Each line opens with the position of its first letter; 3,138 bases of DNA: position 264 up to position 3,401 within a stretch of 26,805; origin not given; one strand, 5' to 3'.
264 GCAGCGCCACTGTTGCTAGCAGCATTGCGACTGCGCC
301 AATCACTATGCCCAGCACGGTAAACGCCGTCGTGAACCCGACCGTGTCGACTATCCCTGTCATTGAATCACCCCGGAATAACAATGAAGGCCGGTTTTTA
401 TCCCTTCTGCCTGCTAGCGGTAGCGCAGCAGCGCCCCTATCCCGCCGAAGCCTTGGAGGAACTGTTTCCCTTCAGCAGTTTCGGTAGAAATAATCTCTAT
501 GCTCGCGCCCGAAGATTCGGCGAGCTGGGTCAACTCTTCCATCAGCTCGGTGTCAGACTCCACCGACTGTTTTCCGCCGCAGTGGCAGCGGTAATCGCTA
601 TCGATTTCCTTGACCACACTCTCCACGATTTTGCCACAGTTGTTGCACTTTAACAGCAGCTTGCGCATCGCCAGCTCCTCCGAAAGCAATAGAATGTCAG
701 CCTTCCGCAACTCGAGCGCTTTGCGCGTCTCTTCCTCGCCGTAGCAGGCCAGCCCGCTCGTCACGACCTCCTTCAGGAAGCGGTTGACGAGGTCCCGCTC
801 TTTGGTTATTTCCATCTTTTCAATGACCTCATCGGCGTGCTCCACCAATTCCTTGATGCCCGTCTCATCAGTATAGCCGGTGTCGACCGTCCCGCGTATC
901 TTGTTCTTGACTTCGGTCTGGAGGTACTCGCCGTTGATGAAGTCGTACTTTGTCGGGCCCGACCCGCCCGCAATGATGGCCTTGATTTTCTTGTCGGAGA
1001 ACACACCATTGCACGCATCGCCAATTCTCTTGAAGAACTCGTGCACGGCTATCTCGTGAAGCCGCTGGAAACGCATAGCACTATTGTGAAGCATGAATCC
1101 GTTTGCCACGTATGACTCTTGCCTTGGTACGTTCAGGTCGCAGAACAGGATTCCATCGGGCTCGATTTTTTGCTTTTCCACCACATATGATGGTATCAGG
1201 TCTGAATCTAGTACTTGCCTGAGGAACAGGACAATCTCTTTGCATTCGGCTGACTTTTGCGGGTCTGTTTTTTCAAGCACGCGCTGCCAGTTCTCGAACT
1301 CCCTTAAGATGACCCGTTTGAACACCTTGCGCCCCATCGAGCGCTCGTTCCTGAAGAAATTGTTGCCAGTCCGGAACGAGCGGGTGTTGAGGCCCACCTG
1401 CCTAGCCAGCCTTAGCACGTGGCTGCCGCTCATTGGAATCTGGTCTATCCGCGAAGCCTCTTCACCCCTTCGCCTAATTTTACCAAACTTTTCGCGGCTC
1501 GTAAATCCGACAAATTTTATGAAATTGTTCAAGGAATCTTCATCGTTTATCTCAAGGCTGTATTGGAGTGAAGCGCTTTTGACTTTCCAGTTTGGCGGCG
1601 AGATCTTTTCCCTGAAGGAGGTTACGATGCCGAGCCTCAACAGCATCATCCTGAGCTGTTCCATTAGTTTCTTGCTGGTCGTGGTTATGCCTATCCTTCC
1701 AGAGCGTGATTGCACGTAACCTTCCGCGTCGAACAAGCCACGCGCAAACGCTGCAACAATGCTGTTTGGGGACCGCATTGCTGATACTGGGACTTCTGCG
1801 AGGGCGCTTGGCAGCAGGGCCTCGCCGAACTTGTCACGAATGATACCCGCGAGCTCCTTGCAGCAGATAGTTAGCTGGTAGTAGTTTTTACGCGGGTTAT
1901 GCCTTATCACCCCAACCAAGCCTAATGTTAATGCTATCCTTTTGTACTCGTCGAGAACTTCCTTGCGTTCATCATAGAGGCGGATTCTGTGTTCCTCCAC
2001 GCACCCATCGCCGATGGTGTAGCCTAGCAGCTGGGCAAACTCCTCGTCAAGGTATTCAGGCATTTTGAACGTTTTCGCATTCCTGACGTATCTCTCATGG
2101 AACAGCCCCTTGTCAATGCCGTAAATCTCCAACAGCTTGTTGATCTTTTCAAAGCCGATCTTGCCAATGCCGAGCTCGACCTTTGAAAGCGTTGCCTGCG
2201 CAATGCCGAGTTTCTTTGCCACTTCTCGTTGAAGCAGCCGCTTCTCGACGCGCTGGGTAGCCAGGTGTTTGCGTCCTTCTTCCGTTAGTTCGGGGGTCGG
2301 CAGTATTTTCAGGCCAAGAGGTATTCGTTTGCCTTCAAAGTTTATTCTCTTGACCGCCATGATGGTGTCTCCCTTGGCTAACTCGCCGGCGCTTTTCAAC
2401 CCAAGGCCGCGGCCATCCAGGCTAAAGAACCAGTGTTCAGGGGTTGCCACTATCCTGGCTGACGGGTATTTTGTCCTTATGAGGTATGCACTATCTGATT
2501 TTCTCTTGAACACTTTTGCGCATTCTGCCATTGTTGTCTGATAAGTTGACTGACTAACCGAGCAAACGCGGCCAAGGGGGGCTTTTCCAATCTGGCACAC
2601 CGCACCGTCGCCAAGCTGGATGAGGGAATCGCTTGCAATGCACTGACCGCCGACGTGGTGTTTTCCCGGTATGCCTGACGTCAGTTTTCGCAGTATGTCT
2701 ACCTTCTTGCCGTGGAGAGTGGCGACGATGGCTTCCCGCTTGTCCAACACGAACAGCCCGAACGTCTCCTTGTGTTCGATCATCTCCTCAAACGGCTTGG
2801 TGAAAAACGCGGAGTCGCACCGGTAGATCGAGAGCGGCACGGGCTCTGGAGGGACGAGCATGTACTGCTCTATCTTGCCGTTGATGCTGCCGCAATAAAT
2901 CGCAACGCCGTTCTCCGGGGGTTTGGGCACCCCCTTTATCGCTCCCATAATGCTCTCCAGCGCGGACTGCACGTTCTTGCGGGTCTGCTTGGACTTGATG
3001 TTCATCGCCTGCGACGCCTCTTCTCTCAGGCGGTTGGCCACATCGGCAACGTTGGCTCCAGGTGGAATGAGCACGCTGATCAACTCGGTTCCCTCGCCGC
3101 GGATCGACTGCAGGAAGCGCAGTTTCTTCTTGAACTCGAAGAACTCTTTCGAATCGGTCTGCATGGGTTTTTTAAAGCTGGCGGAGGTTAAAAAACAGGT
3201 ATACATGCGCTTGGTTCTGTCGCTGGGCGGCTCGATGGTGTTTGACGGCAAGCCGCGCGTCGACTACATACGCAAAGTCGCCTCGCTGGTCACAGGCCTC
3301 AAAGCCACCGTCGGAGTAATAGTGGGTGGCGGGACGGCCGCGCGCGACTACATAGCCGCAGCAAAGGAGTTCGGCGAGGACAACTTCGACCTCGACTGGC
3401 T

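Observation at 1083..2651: Homing-endonuclease intein inserted exactly at the catalytic GGQ of release factor aRF1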

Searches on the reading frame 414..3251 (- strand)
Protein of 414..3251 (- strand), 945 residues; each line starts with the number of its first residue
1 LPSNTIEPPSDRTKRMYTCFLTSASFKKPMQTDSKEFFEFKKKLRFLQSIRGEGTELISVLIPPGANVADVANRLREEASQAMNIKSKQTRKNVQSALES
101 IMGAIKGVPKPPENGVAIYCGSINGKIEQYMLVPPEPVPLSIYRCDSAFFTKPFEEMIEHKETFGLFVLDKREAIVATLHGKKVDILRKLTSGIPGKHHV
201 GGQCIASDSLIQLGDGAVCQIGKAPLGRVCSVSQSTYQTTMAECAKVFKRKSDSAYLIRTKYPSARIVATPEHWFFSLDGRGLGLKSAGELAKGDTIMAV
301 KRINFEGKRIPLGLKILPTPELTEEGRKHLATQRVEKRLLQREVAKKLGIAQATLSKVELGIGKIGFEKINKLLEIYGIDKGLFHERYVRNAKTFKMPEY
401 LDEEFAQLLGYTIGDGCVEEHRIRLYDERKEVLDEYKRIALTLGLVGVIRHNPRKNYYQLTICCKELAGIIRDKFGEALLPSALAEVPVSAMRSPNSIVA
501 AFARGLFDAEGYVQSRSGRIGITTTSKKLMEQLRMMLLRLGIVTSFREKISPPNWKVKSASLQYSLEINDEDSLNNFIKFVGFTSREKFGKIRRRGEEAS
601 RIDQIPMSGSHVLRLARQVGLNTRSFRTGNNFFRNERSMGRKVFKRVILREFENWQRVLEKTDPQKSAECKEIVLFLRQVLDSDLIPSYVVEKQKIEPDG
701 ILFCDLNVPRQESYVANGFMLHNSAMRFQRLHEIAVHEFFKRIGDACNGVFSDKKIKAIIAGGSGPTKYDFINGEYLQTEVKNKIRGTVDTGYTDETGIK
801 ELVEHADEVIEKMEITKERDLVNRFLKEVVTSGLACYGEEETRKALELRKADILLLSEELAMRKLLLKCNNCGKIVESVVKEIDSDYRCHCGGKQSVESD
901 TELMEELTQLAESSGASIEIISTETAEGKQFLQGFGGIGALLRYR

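Call 4: search_protein_families(library=pfam, proteins=[window:414-3251:-], max_evalue=0.01)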
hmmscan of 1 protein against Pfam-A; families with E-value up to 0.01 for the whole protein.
window:414-3251:- (945 aa): 10 families
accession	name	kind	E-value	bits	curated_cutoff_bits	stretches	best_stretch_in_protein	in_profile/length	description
PF14528.11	LAGLIDADG_3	-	2.8e-29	101.7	22.5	2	498-581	2-81/82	LAGLIDADG-like domain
PF03464.20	eRF1_2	-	1.5e-27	97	27.1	2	723-811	41-132/133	eRF1 domain 2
PF03465.20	eRF1_3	-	6.5e-25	88.1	25.8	1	816-945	2-105/106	eRF1 domain 3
PF03463.20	eRF1_1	-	1.1e-12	48.4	23.8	1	48-158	6-123/123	eRF1 domain 1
PF14890.11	Intein_splicing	-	1.7e-09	38.1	35.8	1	230-723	24-155/155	Intein splicing domain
PF01381.28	HTH_3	-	8.5e-09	35.8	23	1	332-380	3-51/55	Helix-turn-helix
PF05204.19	Hom_end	-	8.1e-07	29.6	21.1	1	499-579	13-95/110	Homing endonuclease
PF13560.12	HTH_31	-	5.4e-05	23.9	27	1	329-381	5-58/64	Helix-turn-helix domain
PF18854.6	baeRF_family10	-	0.00015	22.5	27.1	0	718-766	54-101/143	Bacterial archaeo-eukaryotic release factor family 10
PF12844.13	HTH_19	-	0.0014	18.9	30.2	1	334-381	8-55/64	Helix-turn-helix domain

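Call 9: find_homologous_proteins(query=window:414-3164:-)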
Query window:414-3164:- (916 aa): 119 proteins with E <= 0.001 among 8000 candidates.
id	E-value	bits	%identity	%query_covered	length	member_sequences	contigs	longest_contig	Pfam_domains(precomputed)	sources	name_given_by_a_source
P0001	0.0e+0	2055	100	100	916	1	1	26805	PF05204.20,PF03465.21,PF03464.21,PF01381.29,PF14528.12,PF14890.12,PF03463.21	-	-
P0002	2.5e-281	954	50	100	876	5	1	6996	PF03465.21,PF03464.21,PF01381.29,PF14528.12,PF13560.13,PF14890.12,PF03463.21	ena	-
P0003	1.1e-247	843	44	100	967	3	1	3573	PF13744.13,PF12844.14,PF13413.13,PF01381.29,PF14890.12,PF03463.21,PF03465.21,PF03464.21,PF18854.7,PF14528.12,PF01079.26,PF13560.13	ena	-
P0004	2.1e-216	739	41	99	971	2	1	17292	PF03465.21,PF03464.21,PF18854.7,PF01381.29,PF14528.12,PF13560.13,PF14890.12,PF03463.21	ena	-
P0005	8.5e-216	737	39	99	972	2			PF05204.20,PF03465.21,PF03464.21,PF12844.14,PF18854.7,PF01381.29,PF14528.12,PF13560.13,PF13443.13,PF14890.12,PF03463.21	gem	-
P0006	2.7e-210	719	42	100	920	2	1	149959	PF03465.21,PF03464.21,PF18854.7,PF01381.29,PF14528.12,PF14890.12,PF03463.21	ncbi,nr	ncbi:MAG: helix-turn-helix domain-containing protein [DPANN group archaeon]|nr:helix-turn-helix doma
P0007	8.0e-177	608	36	100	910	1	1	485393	PF03465.21,PF03464.21,PF01381.29,PF14528.12,PF13560.13,PF14890.12,PF03463.21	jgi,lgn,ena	-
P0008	7.1e-171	589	37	100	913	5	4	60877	PF03465.21,PF03464.21,PF18854.7,PF14528.12,PF14890.12,PF03463.21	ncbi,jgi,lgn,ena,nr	ncbi:hypothetical protein COX86_01410 [Candidatus Micrarchaeota archaeon CG_4_10_14_0_2_um_filter_60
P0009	1.5e-165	571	35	98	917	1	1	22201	PF03465.21,PF03464.21,PF12844.14,PF01381.29,PF14528.12,PF13443.13,PF14890.12,PF03463.21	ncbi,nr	ncbi:MAG: peptide chain release factor aRF-1 [Candidatus ainarchaeum sp.]|nr:peptide chain release f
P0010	2.9e-165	570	35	100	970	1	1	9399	PF03465.21,PF03464.21,PF14528.12,PF01079.26,PF13560.13,PF14890.12,PF03463.21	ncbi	ncbi:MAG: LAGLIDADG family homing endonuclease [Candidatus Micrarchaeota archaeon]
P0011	1.9e-164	567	37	99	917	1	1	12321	PF03465.21,PF03464.21,PF12844.14,PF01381.29,PF14528.12,PF13443.13,PF14890.12,PF03463.21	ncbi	-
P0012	4.8e-163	563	35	98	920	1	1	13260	PF03465.21,PF03464.21,PF12844.14,PF01381.29,PF14528.12,PF14890.12,PF03463.21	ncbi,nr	ncbi:MAG: peptide chain release factor aRF-1 [Candidatus ainarchaeum sp.]|nr:peptide chain release f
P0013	2.8e-162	560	36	100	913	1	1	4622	PF05204.20,PF03465.21,PF03464.21,PF01381.29,PF14528.12,PF13560.13,PF14890.12,PF03463.21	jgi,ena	-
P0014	7.1e-161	556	37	99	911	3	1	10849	PF03465.21,PF03464.21,PF18854.7,PF14528.12,PF14890.12,PF03463.21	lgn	-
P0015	3.8e-160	553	35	99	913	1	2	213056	PF03465.21,PF03464.21,PF01381.29,PF14528.12,PF14890.12,PF03463.21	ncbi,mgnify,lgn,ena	ncbi:MAG: peptide chain release factor aRF-1 [archaeon]|mgnify:CR=1 FL=1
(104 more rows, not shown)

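Call 42: predict_structure(alignment_id=A2)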
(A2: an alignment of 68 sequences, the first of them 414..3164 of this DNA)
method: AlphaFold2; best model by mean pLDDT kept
length: 916 residues; sequences in the alignment: 68
mean_pLDDT: 90.1   pTM: 0.65
mean pLDDT of the five models: 90.1, 90.1, 88.7, 88.4, 88.0
residues with pLDDT >= 90: 579; 70-90: 307; 50-70: 24; < 50: 6
segments of 3 or more residues with pLDDT < 50: 1-3, 168-170
pLDDT, mean of each block of 10 residues (from residue 1): 65 87 89 88 90 89 92 86 88 90 85 90 83 86 92 87 64 81 97 94 94 92 93 96 92 88 96 96 82 90 94 94 93 86 93 92 82 97 95 95 98 93 95 92 91 95 98 98 92 96 98 97 87 95 95 96 81 93 95 92 92 95 98 96 97 96 94 90 94 74 78 94 89 89 92 91 89 82 76 89 87 92 91 87 86 82 86 88 89 86 90 89
secondary structure, 60 per line:
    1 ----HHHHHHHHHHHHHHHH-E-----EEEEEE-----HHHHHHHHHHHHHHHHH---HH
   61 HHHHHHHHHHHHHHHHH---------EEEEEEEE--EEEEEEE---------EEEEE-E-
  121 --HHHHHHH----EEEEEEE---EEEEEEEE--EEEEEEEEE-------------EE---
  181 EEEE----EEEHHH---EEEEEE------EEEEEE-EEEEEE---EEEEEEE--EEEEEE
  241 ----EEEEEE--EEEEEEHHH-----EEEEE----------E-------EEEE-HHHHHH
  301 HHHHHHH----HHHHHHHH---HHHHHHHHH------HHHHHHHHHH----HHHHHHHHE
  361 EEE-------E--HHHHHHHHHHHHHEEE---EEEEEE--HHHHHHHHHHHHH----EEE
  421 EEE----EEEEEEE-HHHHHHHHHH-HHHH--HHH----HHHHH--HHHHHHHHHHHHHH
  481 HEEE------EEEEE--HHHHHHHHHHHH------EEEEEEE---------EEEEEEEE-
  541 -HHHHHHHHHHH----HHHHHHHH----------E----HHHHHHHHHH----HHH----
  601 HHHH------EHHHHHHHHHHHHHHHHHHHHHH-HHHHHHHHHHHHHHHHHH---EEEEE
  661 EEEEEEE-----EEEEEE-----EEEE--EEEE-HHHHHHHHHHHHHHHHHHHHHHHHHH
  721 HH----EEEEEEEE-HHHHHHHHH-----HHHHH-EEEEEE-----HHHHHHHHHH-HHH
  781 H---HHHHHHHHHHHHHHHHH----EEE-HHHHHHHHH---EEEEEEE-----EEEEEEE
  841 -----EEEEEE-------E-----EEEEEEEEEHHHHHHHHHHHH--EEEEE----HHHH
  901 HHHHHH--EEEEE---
elements in order (helices of 4 or more, strands of 3 or more residues): H5-20 E28-33 H39-55 H59-77 E87-94 E97-103 E113-117 H123-129 E134-140 E144-151 E154-162 E181-184 E189-191 E198-203 E210-215 E217-222 E226-232 E235-240 E245-250 E253-258 E267-271 E290-293 H295-307 H312-319 H323-331 H338-347 H352-359 E360-363 H374-386 E387-389 E393-398 H401-413 E418-423 E428-434 H436-445 H447-450 H460-464 H467-481 E482-484 E491-495 H498-509 E516-522 E532-539 H542-552 H557-564 H580-589 H601-604 H612-633 H635-652 E656-667 E673-678 E684-687 E690-693 H695-722 E727-734 H736-744 H750-754 E756-761 H767-776 H778-781 H785-801 E806-808 H810-818 E822-828 E834-840 E846-851 E865-873 H874-885 E888-892 H897-906 E909-913

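Call 46: fold_search(model_id=the predicted structure, library=pdb)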
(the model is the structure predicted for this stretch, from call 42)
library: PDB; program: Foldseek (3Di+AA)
matches with E <= 10: 931; with E <= 0.001: 113
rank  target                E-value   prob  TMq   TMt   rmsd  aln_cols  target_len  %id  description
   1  7qss                  6.9e-23  1.00  0.35  0.71   6.2       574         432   18  Crystal structure of homing endonuclease-associated TliVMA intein (C1A) (released 2022-03-30)
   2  4af1                  1.5e-21  1.00  0.28  0.59  12.7       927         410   15  Archeal Release Factor aRF1 (released 2013-03-20)
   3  5lzt_ii               1.0e-19  1.00  0.38  0.79   8.2       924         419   13  Structure of the mammalian ribosomal termination complex with eRF1 and eRF3. (released 2016-11-30)
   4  5lzu_ii               1.2e-19  1.00  0.24  0.48  14.6       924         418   13  Structure of the mammalian ribosomal termination complex with accommodated eRF1 (released 2016-11-30)
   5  7qsu                  1.6e-19  1.00  0.33  0.79   6.1       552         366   17  Crystal structure of homing endonuclease-associated TliVMA intein (C1A, d333-339) (released 2022-03-30)
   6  5lzv_ii               1.9e-19  1.00  0.25  0.49  15.6       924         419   13  Structure of the mammalian ribosomal termination complex with accommodated eRF1(AAQ) and ABCE1. (released 2016-11-30)
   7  9i2d_CR               4.8e-19  1.00  0.23  0.46  14.2       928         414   13  NMT1-NAC bound human RNC with 10 amino acid ARF1-linker (released 2026-02-04)
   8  3jag_ii               5.8e-19  1.00  0.25  0.49  15.3       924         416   13  Structure of a mammalian ribosomal termination complex with ABCE1, eRF1(AAQ), and the UAA stop codon (released 2015-08-12)
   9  2cw7                  9.9e-18  1.00  0.34  0.56  12.4       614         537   18  Crystal structure of intein homing endonuclease II (released 2006-04-18)
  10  6zme_CH               1.1e-17  1.00  0.22  0.41  16.0       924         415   13  SARS-CoV-2 Nsp1 bound to the human CCDC124-80S-eERF1 ribosome complex (released 2020-08-12)
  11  8ip8_bl               1.6e-17  1.00  0.24  0.46  14.7       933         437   13  Wheat 80S ribosome stalled on AUG-Stop boron dependently (released 2024-02-21)
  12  1dq3                  3.3e-16  1.00  0.34  0.64  10.0       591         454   16  CRYSTAL STRUCTURE OF AN ARCHAEAL INTEIN-ENCODED HOMING ENDONUCLEASE PI-PFUI (released 2000-07-05)
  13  3j5y_A                2.0e-15  1.00  0.37  0.76   9.2       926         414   14  Structure of the mammalian ribosomal pre-termination complex associated with eRF1-eRF3-GDPNP (released 2013-12-25)
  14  4d5n_A                2.0e-15  1.00  0.24  0.45  15.1       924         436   13  Cryo-EM structures of ribosomal 80S complexes with termination factors and cricket paralysis virus IRES reveal the IRE (released 2015-02-04)
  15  5dmq_B                4.2e-15  1.00  0.27  0.59  13.4       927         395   13  Crystal structure of mouse eRF1 in complex with Reverse Transcriptase (RT) of Moloney Murine Leukemia Virus (released 2016-07-06)
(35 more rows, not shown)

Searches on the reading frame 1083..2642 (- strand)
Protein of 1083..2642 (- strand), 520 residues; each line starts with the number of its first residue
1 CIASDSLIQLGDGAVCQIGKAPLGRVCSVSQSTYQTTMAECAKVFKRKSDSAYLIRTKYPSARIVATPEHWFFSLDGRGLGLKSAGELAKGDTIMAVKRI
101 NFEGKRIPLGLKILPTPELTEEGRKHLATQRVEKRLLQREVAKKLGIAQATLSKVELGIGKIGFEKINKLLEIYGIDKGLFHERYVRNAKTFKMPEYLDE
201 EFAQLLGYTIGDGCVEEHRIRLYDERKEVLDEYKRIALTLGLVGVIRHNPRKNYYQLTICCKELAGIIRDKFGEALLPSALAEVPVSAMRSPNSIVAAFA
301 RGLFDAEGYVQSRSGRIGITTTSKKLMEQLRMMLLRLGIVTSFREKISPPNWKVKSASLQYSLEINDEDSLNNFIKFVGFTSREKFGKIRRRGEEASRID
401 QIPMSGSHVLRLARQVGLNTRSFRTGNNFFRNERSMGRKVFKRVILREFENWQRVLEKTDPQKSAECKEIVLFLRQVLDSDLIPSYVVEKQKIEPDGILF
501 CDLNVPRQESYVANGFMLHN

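Call 44: search_solved_structures(query=window:1083-2642:-, max_evalue=0.01)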
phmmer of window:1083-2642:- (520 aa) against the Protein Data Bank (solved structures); distinct sequences matched with E-value up to 0.01: 8.
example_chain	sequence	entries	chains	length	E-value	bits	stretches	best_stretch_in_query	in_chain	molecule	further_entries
7qsu_A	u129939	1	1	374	1.8e-15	60.2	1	187-346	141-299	V-ATPase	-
7qss_A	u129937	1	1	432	2.7e-15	59.6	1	187-346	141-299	V-type ATP synthase alpha chain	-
2cw7_A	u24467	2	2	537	7.6e-07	31.8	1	197-339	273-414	Endonuclease PI-PkoII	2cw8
7qst_A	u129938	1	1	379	1.1e-06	31.2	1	173-344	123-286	V-type ATP synthase subunit A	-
1dq3_A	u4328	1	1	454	3.2e-06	29.7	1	219-382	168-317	ENDONUCLEASE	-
9sf2_A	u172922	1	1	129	5.9e-05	25.5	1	129-192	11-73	Transcriptional regulator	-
8tac_A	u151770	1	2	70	0.00062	22.1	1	124-179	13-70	DBP48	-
6rpq_A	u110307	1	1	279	0.008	18.5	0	480-520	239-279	Ubiquitin-like protein SMT3,1108aa long hypothetical cell division control protein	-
